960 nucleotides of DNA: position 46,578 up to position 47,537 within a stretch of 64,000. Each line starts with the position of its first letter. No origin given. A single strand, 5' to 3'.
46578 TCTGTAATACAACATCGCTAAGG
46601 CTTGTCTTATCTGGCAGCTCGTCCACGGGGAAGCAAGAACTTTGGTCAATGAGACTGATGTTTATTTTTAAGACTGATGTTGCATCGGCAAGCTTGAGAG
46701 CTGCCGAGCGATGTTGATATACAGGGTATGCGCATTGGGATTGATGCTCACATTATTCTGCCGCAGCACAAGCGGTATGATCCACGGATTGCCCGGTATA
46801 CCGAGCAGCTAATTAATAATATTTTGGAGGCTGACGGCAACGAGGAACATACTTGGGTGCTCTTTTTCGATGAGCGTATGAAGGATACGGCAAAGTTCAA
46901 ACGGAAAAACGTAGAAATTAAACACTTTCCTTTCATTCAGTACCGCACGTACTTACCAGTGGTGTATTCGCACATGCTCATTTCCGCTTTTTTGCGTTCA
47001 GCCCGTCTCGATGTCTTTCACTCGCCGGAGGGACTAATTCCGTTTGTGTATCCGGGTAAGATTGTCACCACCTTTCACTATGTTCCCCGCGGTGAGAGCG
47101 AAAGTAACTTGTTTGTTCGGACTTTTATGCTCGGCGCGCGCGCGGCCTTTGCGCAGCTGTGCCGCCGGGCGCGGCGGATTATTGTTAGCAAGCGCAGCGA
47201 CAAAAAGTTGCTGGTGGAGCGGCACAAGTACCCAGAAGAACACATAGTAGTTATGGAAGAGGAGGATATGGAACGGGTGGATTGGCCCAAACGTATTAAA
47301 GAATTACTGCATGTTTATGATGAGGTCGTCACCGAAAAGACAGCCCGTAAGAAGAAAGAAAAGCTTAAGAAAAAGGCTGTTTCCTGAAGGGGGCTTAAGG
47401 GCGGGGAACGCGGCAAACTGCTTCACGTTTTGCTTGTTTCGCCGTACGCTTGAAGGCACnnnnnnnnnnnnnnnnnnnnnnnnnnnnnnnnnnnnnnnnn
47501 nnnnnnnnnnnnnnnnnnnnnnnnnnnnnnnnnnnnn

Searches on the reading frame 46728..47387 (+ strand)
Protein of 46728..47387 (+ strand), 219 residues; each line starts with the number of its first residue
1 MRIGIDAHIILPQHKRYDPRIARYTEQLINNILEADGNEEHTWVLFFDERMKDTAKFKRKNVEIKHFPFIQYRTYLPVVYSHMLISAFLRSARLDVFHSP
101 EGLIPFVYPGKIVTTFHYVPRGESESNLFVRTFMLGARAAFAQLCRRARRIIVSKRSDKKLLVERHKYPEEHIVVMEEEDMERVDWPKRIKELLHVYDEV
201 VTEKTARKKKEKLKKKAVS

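Call 3: search_protein_families(library=pfam, proteins=[window:46728-47387:+], max_evalue=0.1)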
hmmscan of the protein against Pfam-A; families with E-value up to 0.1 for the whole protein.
window:46728-47387:+ (219 aa): 1 family
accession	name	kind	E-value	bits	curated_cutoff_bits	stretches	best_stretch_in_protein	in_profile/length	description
PF13439.12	Glyco_transf_4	-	7.5e-07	29.8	28.5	1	25-175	8-161/170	Glycosyltransferase Family 4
